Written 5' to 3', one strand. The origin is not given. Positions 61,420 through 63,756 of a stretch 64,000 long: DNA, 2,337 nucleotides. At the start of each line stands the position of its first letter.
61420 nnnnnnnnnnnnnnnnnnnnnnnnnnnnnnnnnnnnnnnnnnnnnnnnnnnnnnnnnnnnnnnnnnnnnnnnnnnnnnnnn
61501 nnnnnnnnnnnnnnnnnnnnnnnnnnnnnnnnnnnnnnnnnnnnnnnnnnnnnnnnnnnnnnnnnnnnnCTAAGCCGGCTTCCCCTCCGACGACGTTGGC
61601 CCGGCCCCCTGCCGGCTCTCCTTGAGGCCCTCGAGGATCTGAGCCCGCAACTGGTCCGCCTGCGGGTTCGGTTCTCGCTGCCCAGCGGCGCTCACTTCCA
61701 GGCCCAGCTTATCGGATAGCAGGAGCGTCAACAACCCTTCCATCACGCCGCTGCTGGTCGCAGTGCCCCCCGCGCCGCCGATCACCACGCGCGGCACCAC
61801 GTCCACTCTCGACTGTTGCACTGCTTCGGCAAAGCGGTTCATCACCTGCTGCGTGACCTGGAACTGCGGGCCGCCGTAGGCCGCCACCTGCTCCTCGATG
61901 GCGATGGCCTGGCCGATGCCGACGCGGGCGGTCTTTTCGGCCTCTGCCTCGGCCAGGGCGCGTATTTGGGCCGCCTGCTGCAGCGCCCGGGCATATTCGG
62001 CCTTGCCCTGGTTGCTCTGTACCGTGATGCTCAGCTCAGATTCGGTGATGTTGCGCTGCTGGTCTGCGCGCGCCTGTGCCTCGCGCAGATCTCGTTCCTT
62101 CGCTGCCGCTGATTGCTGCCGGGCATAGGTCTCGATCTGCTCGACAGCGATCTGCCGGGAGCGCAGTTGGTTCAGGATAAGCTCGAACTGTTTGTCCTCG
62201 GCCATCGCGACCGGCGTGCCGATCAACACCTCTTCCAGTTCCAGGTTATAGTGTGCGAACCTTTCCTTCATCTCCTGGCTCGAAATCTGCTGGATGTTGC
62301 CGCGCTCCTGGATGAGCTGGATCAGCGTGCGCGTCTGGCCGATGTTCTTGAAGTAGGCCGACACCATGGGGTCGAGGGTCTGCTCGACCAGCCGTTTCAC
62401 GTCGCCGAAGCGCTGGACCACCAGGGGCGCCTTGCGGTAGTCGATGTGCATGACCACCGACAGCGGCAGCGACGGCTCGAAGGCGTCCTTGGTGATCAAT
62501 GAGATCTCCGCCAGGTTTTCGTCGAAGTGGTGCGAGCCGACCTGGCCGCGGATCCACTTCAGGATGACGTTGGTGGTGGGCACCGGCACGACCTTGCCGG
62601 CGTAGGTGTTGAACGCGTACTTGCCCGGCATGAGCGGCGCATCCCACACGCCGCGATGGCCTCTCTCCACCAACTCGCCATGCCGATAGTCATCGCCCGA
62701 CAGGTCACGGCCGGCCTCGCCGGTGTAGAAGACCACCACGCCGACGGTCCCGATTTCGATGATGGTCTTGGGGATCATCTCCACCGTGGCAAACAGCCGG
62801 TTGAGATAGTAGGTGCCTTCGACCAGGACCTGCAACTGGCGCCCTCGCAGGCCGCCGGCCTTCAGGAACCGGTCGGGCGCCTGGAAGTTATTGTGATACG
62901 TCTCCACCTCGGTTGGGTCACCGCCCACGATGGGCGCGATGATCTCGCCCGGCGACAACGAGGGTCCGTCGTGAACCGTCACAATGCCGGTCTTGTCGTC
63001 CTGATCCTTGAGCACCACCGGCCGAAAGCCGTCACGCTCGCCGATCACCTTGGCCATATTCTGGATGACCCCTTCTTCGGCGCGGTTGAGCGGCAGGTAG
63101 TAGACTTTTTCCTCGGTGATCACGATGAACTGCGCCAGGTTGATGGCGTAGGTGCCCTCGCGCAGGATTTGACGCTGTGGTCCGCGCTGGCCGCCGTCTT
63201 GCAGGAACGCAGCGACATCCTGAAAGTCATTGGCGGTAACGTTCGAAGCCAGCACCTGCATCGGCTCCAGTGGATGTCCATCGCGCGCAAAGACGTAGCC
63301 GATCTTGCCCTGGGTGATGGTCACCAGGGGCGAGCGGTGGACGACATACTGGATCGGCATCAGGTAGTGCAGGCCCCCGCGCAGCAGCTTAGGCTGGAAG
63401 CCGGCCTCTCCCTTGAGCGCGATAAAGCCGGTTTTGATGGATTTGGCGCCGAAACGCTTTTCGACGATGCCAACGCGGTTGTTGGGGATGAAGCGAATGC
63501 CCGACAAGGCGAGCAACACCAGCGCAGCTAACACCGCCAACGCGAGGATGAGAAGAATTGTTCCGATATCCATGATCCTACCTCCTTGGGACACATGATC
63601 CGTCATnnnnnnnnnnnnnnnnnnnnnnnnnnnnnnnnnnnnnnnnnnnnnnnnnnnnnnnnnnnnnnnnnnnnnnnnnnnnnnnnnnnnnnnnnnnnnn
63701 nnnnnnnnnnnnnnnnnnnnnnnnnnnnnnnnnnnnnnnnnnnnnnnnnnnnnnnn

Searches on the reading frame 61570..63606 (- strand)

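Call 30: search_protein_families(library=pfam, proteins=[window:61570-63606:-])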
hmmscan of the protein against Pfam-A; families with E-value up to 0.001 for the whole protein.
window:61570-63606:- (678 aa): 1 family
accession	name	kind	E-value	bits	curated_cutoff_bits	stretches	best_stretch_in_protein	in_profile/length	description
PF01145.31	Band_7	-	2.5e-13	50.9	23.6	1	283-487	3-165/176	SPFH domain / Band 7 family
